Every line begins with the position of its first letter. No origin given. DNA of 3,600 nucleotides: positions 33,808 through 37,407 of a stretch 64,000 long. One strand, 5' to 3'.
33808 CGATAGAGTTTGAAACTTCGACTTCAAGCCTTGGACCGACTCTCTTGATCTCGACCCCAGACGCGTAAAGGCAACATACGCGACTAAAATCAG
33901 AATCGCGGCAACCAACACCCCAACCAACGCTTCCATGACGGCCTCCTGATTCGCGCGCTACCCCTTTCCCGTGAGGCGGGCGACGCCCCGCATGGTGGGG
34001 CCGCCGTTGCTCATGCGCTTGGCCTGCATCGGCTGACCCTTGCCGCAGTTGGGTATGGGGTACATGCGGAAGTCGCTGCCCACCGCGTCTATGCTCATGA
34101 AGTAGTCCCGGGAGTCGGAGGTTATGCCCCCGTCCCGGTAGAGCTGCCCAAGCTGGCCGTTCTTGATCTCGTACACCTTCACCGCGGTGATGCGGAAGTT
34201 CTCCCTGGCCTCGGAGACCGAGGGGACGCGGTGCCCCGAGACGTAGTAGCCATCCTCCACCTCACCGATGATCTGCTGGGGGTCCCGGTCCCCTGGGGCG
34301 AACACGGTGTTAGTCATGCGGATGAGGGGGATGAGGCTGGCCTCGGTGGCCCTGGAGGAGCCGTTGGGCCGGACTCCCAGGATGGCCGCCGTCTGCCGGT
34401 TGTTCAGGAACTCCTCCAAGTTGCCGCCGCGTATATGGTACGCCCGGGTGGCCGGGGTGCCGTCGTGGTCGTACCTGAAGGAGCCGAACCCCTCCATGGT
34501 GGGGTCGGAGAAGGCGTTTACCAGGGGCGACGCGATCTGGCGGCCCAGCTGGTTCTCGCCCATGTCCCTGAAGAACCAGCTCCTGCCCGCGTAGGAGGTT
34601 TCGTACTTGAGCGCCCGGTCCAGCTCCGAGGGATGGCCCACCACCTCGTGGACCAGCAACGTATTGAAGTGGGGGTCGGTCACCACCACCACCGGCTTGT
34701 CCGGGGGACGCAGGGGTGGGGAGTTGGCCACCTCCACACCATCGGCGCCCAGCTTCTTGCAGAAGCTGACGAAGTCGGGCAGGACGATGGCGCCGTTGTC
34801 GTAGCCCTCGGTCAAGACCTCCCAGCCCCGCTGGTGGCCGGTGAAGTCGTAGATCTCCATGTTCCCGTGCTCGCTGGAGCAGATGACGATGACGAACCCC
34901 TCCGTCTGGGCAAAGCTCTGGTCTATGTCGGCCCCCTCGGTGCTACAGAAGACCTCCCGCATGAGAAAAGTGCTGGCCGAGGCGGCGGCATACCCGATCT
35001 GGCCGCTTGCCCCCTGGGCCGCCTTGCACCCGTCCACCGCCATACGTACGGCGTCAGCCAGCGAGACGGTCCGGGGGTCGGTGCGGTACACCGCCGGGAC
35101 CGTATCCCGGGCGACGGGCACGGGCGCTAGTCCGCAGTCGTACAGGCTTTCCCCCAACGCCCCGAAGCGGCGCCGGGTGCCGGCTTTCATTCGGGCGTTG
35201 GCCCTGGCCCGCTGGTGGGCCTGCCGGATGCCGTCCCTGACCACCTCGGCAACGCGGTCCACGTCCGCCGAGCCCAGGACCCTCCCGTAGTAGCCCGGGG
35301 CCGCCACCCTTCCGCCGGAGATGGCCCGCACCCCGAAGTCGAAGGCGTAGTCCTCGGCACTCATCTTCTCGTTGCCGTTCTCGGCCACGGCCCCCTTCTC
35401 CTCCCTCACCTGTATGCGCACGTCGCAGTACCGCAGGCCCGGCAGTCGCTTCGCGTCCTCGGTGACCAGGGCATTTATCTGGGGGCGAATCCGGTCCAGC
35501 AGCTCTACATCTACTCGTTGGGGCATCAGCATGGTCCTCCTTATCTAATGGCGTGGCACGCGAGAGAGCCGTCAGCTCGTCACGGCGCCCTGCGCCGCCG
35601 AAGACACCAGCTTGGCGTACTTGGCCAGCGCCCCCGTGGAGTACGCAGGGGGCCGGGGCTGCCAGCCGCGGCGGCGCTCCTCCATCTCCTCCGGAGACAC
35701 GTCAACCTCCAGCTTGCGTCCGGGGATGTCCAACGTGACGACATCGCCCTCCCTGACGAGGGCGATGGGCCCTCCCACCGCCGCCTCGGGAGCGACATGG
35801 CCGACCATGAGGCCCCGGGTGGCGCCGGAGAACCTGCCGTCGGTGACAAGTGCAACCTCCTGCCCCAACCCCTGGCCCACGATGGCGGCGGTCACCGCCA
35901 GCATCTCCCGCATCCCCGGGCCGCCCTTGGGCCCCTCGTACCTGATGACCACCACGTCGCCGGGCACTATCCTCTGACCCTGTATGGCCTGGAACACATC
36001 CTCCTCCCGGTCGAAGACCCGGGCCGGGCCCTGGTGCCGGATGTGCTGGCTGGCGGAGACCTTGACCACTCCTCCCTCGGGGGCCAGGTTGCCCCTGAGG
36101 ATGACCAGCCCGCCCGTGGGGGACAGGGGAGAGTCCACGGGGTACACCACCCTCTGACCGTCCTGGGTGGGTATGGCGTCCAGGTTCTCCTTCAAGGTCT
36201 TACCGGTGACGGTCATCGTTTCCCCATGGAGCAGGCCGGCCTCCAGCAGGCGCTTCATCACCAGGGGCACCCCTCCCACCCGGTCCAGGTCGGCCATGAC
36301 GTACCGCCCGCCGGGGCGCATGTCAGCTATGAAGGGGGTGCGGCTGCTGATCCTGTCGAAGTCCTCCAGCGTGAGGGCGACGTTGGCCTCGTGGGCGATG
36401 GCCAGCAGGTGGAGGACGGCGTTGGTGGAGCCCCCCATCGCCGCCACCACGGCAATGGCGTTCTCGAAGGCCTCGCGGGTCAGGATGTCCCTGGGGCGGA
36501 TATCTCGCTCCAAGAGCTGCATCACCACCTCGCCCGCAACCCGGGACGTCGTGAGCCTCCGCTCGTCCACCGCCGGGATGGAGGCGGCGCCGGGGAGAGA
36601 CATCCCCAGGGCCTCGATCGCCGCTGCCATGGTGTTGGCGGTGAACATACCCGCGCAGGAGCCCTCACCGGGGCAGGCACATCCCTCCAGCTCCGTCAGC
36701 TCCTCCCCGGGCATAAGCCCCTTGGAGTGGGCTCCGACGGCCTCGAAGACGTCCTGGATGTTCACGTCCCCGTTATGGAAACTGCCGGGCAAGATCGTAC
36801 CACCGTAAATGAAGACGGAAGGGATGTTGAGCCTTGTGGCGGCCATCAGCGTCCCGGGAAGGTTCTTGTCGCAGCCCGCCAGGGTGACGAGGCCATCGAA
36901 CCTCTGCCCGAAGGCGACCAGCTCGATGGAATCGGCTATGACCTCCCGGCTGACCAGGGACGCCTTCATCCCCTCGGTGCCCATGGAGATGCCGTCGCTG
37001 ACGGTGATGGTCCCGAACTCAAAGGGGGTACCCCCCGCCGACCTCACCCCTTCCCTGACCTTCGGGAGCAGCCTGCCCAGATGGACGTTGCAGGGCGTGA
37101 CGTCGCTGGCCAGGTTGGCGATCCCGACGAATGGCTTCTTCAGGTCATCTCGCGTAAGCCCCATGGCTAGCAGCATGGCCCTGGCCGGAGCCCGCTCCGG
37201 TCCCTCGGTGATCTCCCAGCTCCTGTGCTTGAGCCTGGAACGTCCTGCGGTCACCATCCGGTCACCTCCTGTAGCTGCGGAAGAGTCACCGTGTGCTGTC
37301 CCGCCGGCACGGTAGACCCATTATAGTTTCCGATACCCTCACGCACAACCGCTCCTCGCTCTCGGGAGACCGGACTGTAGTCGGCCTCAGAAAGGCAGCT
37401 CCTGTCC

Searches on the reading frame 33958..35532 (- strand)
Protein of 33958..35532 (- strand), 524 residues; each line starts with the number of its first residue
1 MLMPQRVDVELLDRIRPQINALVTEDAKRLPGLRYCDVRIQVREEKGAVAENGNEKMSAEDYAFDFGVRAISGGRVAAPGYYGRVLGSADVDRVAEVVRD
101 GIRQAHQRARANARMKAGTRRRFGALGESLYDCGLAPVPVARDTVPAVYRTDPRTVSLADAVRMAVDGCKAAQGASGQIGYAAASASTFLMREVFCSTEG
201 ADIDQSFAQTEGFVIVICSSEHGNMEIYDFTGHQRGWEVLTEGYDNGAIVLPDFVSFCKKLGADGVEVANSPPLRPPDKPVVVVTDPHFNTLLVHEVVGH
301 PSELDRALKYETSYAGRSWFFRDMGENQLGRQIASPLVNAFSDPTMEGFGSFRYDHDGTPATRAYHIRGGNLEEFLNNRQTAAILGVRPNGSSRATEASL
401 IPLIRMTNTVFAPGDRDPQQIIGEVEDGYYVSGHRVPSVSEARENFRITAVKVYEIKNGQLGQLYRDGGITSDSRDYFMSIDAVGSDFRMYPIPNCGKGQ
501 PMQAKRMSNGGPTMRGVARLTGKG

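Call 18: search_protein_families(library=ncbifam, proteins=[window:33958-35532:-], max_evalue=1e-8)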
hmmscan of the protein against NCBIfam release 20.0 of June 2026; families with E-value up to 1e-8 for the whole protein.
window:33958-35532:- (524 aa): 2 families
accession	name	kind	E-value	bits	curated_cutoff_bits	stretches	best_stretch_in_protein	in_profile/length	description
NF040952.1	Arch_mtprotase_TldD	equivalog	2.6e-32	112.2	635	1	282-515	217-436/443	zinc metalloprotease TldD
NF008006.0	PRK10735.1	equivalog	2e-21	76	513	1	280-515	247-471/481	metalloprotease TldD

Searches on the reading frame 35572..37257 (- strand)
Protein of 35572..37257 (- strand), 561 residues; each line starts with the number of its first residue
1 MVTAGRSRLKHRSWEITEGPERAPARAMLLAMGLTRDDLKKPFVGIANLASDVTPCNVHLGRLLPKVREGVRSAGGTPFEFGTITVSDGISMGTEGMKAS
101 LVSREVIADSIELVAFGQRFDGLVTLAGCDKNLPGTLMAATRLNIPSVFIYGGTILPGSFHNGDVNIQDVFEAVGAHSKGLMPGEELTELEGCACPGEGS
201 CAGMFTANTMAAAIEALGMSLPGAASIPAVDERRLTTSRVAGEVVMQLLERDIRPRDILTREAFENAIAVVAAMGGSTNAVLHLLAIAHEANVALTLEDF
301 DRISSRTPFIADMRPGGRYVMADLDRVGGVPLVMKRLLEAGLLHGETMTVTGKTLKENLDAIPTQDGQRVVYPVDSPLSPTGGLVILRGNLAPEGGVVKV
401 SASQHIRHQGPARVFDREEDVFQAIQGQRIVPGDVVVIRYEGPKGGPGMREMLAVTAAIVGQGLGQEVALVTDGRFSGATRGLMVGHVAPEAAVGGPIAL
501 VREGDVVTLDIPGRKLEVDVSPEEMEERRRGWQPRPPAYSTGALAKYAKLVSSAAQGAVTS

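Call 18: search_protein_families(library=ncbifam, proteins=[window:35572-37257:-], max_evalue=1e-8)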
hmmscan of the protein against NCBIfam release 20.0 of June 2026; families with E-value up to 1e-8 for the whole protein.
window:35572-37257:- (561 aa): 8 families
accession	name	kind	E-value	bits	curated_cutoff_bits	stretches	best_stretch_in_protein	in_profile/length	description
NF002068.0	PRK00911.1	subfamily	3e-260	864.5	644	1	10-560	4-555/559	dihydroxy-acid dehydratase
TIGR00110.1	ilvD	equivalog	3.9e-224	745.2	618.15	1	24-560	1-541/543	dihydroxy-acid dehydratase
NF009103.0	PRK12448.1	equivalog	6.9e-151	503.5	710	2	10-361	3-363/616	dihydroxy-acid dehydratase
NF004784.0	PRK06131.1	subfamily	2.5e-148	495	539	1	8-559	9-559/576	dihydroxy-acid dehydratase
NF009559.0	PRK13016.1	equivalog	1.9e-134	449.1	882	1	8-558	9-559/578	L-arabinonate dehydratase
NF009560.0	PRK13017.1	subfamily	4.7e-134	447.8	684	1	28-559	31-574/595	dihydroxy-acid dehydratase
TIGR03432.1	yjhG_yagF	hypoth_equivalog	1.3e-80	271.3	808.15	2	65-362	91-391/640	YjhG/YagF family D-xylonate dehydratase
TIGR01196.1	edd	equivalog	2.2e-74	250.8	708.25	1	82-558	106-597/601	phosphogluconate dehydratase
